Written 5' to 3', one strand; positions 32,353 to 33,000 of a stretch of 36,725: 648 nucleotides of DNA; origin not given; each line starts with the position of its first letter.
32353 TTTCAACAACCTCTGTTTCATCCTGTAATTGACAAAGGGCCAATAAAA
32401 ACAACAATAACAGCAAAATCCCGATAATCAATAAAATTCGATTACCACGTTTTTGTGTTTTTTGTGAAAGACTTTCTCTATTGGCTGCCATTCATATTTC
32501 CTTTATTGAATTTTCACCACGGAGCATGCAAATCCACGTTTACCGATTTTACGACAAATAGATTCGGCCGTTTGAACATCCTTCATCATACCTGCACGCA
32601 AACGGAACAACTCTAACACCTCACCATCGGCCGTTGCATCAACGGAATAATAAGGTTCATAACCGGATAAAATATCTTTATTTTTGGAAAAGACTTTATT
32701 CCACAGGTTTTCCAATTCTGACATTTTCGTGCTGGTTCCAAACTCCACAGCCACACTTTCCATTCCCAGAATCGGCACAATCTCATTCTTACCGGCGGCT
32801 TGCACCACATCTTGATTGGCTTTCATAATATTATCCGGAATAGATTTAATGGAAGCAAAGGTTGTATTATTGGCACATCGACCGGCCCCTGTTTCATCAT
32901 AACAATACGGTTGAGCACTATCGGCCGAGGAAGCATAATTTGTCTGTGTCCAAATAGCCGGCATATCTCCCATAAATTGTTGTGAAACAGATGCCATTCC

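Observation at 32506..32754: SPOR (septal peptidoglycan-binding) domain fused to the C-terminus of VirB9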

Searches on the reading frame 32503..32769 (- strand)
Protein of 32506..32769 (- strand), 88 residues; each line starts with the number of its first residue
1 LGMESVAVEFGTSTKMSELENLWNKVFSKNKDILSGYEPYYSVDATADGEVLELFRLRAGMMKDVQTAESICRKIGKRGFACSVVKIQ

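Call 3: search_protein_families(library=pfam, proteins=[window:32503-32754:-], max_evalue=1)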
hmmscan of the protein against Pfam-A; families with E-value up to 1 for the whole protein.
window:32503-32754:- (83 aa): 1 family
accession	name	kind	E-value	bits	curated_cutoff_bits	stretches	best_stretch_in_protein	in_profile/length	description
PF05036.18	SPOR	-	0.028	15.2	21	1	41-81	35-76/76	SPOR domain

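Call 12: search_solved_structures(query=A2, max_evalue=10, show_alignments=4)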
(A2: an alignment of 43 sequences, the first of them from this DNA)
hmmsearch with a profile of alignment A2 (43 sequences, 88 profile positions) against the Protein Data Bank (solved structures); distinct sequences matched with E-value up to 10: 1.
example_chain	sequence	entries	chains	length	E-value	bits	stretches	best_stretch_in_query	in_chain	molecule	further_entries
1x60_A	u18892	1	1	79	0.98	12.8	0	53-84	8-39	Sporulation-specific N-acetylmuramoyl-L-alanine amidase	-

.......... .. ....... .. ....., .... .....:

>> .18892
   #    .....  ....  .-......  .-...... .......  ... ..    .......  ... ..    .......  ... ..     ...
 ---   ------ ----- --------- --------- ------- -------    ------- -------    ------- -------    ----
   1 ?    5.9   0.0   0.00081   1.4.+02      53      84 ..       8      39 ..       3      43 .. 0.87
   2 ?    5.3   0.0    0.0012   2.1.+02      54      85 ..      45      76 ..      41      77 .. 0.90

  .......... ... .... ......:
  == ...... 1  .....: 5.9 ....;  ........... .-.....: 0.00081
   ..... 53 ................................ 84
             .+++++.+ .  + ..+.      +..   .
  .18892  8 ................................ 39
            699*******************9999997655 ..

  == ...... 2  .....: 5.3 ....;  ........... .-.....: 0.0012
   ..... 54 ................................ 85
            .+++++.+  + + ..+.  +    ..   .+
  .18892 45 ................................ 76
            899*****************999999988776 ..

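Call 13: search_protein_families(library=pfam, alignment_id=A2, max_evalue=0.1)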
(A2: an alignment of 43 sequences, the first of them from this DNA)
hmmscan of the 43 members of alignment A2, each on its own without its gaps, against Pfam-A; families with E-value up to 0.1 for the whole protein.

A. member 1, seq(88 aa): 1 family
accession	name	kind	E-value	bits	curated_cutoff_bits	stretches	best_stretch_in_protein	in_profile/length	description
PF05036.18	SPOR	-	0.024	15.4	21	1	41-86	34-76/76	SPOR domain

B. families by the number of members that match (of 43 scanned): 2 families
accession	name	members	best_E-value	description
PF05036.18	SPOR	43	2.8e-08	SPOR domain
PF24315.1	DUF7489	1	0.099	Domain of unknown function (DUF7489)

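Call 25: predict_structure(alignment_id=A2)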
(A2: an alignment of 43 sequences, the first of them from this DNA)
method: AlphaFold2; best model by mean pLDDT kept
length: 88 residues; sequences in the alignment: 43
mean_pLDDT: 89.1   pTM: 0.77
mean pLDDT of the five models: 89.1, 88.4, 88.0, 87.4, 87.1
residues with pLDDT >= 90: 64; 70-90: 16; 50-70: 7; < 50: 1
segments of 3 or more residues with pLDDT < 50: none
pLDDT, mean of each block of 10 residues (from residue 1): 77 95 97 93 77 87 92 95 89
secondary structure, 60 per line:
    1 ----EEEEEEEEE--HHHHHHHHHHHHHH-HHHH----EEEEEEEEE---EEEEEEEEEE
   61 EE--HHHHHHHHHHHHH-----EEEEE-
elements in order: E5-13 H16-29 H31-34 E39-47 E51-62 H65-77 E83-87

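Call 29: fold_search(model_id=the predicted structure, library=pdb)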
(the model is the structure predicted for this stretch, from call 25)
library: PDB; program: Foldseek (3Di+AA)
matches with E <= 10: 1336; with E <= 0.001: 1
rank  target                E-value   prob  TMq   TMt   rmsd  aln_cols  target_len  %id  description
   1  1x60_MODEL_1_A        2.4e-04  1.00  0.70  0.77   3.1        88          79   15  Solution structure of the peptidoglycan binding domain of B. subtilis cell wall lytic enzyme CwlC (released 2005-08-09)
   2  6mm2                  2.2e-03  0.97  0.39  0.36   7.0       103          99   14  Carbon regulatory PII-like protein SbtB from Cyanobium sp. 7001 bound to ATP and calcium (released 2019-09-18)
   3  8csp_H                2.5e-03  0.99  0.45  0.35   6.2        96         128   14  Human mitochondrial small subunit assembly intermediate (State A) (released 2022-12-14)
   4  6ztg_MODEL_1_A        2.8e-03  1.00  0.50  0.27   5.6        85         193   16  Spor protein DedD (released 2020-11-11)
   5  6i09_A                3.4e-03  1.00  0.70  0.78   2.2        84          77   13  Crystal structure of RlpA SPOR domain from Pseudomonas aeruginosa in complex with denuded glycan obtained by soaking (released 2019-11-13)
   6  6wi5_A                3.7e-03  0.98  0.42  0.42   6.2        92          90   18  De novo designed protein Foldit4 (released 2020-04-22)
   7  8csq_H                3.9e-03  0.98  0.42  0.33   6.5        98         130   16  Human mitochondrial small subunit assembly intermediate (State B) (released 2022-12-14)
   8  5o3p_C                4.5e-03  0.95  0.38  0.35   5.6        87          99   11  Carbon regulatory PII-like protein SbtB from Synechocystis sp. 6803 in Apo state, trigonal crystal form (released 2018-05-16)
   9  6nuk_A                4.5e-03  0.80  0.32  0.29   7.9        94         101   18  De novo designed protein Ferredog-Diesel (released 2019-06-12)
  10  6i05                  4.8e-03  1.00  0.70  0.79   2.1        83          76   13  Crystal structure of RlpA SPOR domain from Pseudomonas aeruginosa (released 2019-11-13)
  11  4v8m_AQ               5.1e-03  0.96  0.42  0.37  10.1       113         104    8  High-resolution cryo-electron microscopy structure of the Trypanosoma brucei ribosome (released 2014-07-09)
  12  7r30_C                6.2e-03  0.96  0.40  0.36   5.7        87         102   11  Carbon regulatory PII-like protein SbtB from Synechocystis sp. 6803 in complex with ADP and AMP resulting from ADP soa (released 2023-02-15)
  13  6mmq_A                6.2e-03  0.94  0.40  0.42   6.2        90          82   17  Carbon regulatory PII-like protein SbtB from Cyanobium sp. 7001 bound to cAMP (released 2019-09-18)
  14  7obj_B                7.0e-03  0.93  0.38  0.35   5.4        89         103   11  Carbon regulatory PII-like protein SbtB from Synechocystis sp. 6803 in complex with cyclic di-AMP (c-di-AMP) (released 2022-02-02)
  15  6fai_U                7.0e-03  0.92  0.38  0.34   9.9       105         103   17  Structure of a eukaryotic cytoplasmic pre-40S ribosomal subunit (released 2018-02-28)
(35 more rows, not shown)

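Call 50: search_protein_representatives(alignment_id=A2)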
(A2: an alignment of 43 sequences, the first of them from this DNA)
Query: 43 sequences, 88 profile positions. Proteins with E-value up to 0.001 (for the whole library): 409; up to 1e-10: 56; up to 1e-30: 8. The best 150 are listed.
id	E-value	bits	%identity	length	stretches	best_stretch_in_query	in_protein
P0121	3.4e-42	158.6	-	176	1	3-88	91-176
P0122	4.6e-40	151.7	-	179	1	4-88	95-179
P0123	4.9e-40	151.6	-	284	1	2-88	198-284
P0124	8.9e-38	144.4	-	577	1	2-88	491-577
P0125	7.6e-34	131.8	-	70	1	19-88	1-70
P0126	4.4e-32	126.1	-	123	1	2-88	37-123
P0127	9.6e-32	125.0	-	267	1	4-88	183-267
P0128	2.2e-31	123.9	-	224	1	2-88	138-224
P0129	4.0e-30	119.9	-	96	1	4-88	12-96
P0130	1.4e-29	118.2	-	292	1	3-88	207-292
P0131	1.5e-29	118.0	-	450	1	3-88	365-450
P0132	7.3e-28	112.6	-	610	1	4-88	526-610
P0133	1.6e-26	108.3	-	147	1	3-88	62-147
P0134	5.4e-26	106.6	-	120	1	2-88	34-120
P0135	7.7e-26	106.1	-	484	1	3-87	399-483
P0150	4.1e-15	71.7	-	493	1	4-88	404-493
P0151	3.2e-14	68.9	-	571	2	4-84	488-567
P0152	3.9e-14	68.6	-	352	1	11-88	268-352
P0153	6.4e-14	67.9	-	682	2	8-85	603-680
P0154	8.0e-14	67.6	-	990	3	6-85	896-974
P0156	5.0e-13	65.1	-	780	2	9-85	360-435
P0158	1.6e-12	63.4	-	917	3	4-86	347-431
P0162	6.2e-12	61.6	-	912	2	5-84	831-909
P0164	7.1e-12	61.4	-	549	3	5-86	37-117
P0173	5.9e-11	58.4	-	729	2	4-85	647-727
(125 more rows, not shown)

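Call 51: search_protein_families(library=pfam, proteins=[P0150, P0151, P0152, P0153, P0154, P0156, P0158, P0164, P0173, P0162], max_evalue=0.001)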
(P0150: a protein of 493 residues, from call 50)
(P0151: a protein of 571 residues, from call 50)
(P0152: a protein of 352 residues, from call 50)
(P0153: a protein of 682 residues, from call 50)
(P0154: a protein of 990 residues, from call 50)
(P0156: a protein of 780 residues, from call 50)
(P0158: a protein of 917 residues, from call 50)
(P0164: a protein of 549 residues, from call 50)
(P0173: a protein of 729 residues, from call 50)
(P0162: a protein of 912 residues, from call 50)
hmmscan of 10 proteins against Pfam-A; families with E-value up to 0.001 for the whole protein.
P0150 (493 aa): 1 family
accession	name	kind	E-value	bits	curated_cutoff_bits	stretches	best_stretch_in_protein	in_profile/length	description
PF03524.21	CagX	-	7.2e-18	65.6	34.2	1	80-326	5-196/198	Conjugal transfer protein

P0151 (571 aa): 1 family
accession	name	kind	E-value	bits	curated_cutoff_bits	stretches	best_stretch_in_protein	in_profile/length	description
PF05036.18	SPOR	-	5.9e-25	87.8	21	2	487-567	2-74/76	SPOR domain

P0152 (352 aa): 2 families
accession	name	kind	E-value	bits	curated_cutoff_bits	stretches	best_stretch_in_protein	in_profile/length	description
PF03524.21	CagX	-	4.1e-06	27.2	34.2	1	47-131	123-197/198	Conjugal transfer protein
PF05036.18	SPOR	-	0.00082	20.1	21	0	314-350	39-76/76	SPOR domain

P0153 (682 aa): 1 family
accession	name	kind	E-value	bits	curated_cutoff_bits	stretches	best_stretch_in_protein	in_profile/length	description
PF05036.18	SPOR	-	6.4e-23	81.3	21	2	600-680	4-75/76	SPOR domain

P0154 (990 aa): 15 families
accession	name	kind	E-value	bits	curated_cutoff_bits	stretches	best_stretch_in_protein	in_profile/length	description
PF05036.18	SPOR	-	4.6e-23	81.8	21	2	769-849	4-76/76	SPOR domain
PF14559.12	TPR_19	-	9e-17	61.6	25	1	98-156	5-63/68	Tetratricopeptide repeat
PF00515.34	TPR_1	-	7.4e-14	51.3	27.8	0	88-117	5-34/34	Tetratricopeptide repeat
PF13181.12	TPR_8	-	2e-12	46.7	25.7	0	153-184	2-33/34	Tetratricopeptide repeat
PF23914.1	TPR_CcmH_CycH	-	4.5e-12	46.5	42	2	97-185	63-154/158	Cytochrome c-type biogenesis protein H TPR domain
PF07719.23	TPR_2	-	8.6e-11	41.5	27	0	87-117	4-34/34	Tetratricopeptide repeat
PF13428.12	TPR_14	-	4.7e-10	39.6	23.5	0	86-126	3-43/44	Tetratricopeptide repeat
PF13424.12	TPR_12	-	1.1e-09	38.8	30.1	0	124-182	16-75/77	Tetratricopeptide repeat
PF13414.12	TPR_11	-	2.3e-09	37.2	26.8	1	98-131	8-41/42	TPR repeat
PF13431.12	TPR_17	-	5.9e-09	35.9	24.4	0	106-137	1-32/34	Tetratricopeptide repeat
PF13432.12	TPR_16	-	9.7e-06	26.4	32.7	0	89-147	2-59/65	Tetratricopeptide repeat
PF25063.1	ARM_TT21_C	-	3.9e-05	24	35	1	61-180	32-157/209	Tetratricopeptide repeat protein 21 C-terminal ARM domain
PF13371.12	TPR_9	-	0.0001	22.7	35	0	98-154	9-65/73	Tetratricopeptide repeat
PF24575.1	TPR_Slam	-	0.00016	22.5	35.2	0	77-141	38-104/104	Surface lipoprotein assembly modifier, N-terminal TPR repeats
PF14561.12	TPR_20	-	0.00061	20.5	25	0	105-152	9-56/90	Tetratricopeptide repeat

P0156 (780 aa): 7 families
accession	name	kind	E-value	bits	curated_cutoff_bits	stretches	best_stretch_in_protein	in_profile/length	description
PF12796.13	Ank_2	-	2.2e-61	204.9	27.3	4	127-219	1-90/90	Ankyrin repeats (3 copies)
PF00023.36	Ank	-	3.4e-28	96.6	21.1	2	156-186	2-32/33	Ankyrin repeat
PF13637.12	Ank_4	-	1.6e-25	89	22.7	1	102-143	9-50/50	Ankyrin repeats (many copies)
PF05036.18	SPOR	-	2.1e-23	82.8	21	2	354-435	2-75/76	SPOR domain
PF13857.12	Ank_5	-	1.1e-20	73.9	27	3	142-196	1-56/56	Ankyrin repeats (many copies)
PF13606.12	Ank_3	-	6.8e-18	63.1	22.3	1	155-183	1-29/30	Ankyrin repeat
PF24521.3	Ank_KRIT1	-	0.00039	20.6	80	0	125-233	20-129/149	KRIT1 ankyrin-repeats domain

P0158 (917 aa): 7 families
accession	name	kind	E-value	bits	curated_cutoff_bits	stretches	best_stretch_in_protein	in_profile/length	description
PF12796.13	Ank_2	-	4e-38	130.3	27.3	3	30-120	2-89/90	Ankyrin repeats (3 copies)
PF13637.12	Ank_4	-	5.8e-24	84.1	22.7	3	95-144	1-50/50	Ankyrin repeats (many copies)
PF00023.36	Ank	-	3.6e-23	80.8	21.1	3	58-88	2-32/33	Ankyrin repeat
PF13606.12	Ank_3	-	1e-17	62.6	22.3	1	124-151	2-29/30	Ankyrin repeat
PF13857.12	Ank_5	-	5.3e-16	59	27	2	84-128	9-53/56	Ankyrin repeats (many copies)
PF05036.18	SPOR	-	1.8e-12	47.9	21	1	347-431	3-76/76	SPOR domain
PF24521.3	Ank_KRIT1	-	3.3e-07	30.6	80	0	28-82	21-70/149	KRIT1 ankyrin-repeats domain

P0164 (549 aa): 1 family
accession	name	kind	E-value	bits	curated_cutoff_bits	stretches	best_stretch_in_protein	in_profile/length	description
PF05036.18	SPOR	-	4.6e-27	94.6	21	2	36-116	3-75/76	SPOR domain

P0173 (729 aa): 1 family
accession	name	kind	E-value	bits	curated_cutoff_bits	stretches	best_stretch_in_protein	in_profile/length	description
PF05036.18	SPOR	-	4.8e-29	101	21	2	57-138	2-75/76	SPOR domain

P0162 (912 aa): 7 families
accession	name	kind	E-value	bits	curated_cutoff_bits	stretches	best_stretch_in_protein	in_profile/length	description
PF12796.13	Ank_2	-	4.6e-28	98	27.3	2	92-154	29-89/90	Ankyrin repeats (3 copies)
PF00023.36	Ank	-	8.5e-27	92.2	21.1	2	92-123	2-33/33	Ankyrin repeat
PF13857.12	Ank_5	-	1e-18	67.6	27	1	78-129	1-53/56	Ankyrin repeats (many copies)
PF13637.12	Ank_4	-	2.8e-17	62.8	22.7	2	96-145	1-50/50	Ankyrin repeats (many copies)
PF13606.12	Ank_3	-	3.2e-17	61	22.3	1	92-120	2-30/30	Ankyrin repeat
PF05036.18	SPOR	-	1.1e-15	58.1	21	2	349-427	5-75/76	SPOR domain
PF24521.3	Ank_KRIT1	-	8.4e-07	29.2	80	1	60-148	19-108/149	KRIT1 ankyrin-repeats domain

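Call 55: search_dna_similar(query=window:32506-32769:-, collection=plasmids, mode=protein, max_evalue=0.01, max_rows=15)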
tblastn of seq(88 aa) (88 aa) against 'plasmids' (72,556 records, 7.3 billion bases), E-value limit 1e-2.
No match.

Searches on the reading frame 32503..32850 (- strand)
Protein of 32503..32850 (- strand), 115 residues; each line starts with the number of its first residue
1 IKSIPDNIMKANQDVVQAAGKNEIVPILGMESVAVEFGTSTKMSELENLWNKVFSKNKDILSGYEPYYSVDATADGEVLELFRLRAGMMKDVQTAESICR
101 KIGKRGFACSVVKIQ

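Call 5: search_solved_structures(query=window:32503-32850:-, max_evalue=10, show_alignments=3)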
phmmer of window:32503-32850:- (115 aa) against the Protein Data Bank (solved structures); distinct sequences matched with E-value up to 10: 3.
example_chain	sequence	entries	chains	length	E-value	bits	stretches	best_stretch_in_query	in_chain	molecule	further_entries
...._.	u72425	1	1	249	0.74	13.2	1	42-112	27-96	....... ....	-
6b7l_A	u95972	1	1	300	0.81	13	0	37-78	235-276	immune modulator A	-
2qk1_A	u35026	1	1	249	0.81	13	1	42-112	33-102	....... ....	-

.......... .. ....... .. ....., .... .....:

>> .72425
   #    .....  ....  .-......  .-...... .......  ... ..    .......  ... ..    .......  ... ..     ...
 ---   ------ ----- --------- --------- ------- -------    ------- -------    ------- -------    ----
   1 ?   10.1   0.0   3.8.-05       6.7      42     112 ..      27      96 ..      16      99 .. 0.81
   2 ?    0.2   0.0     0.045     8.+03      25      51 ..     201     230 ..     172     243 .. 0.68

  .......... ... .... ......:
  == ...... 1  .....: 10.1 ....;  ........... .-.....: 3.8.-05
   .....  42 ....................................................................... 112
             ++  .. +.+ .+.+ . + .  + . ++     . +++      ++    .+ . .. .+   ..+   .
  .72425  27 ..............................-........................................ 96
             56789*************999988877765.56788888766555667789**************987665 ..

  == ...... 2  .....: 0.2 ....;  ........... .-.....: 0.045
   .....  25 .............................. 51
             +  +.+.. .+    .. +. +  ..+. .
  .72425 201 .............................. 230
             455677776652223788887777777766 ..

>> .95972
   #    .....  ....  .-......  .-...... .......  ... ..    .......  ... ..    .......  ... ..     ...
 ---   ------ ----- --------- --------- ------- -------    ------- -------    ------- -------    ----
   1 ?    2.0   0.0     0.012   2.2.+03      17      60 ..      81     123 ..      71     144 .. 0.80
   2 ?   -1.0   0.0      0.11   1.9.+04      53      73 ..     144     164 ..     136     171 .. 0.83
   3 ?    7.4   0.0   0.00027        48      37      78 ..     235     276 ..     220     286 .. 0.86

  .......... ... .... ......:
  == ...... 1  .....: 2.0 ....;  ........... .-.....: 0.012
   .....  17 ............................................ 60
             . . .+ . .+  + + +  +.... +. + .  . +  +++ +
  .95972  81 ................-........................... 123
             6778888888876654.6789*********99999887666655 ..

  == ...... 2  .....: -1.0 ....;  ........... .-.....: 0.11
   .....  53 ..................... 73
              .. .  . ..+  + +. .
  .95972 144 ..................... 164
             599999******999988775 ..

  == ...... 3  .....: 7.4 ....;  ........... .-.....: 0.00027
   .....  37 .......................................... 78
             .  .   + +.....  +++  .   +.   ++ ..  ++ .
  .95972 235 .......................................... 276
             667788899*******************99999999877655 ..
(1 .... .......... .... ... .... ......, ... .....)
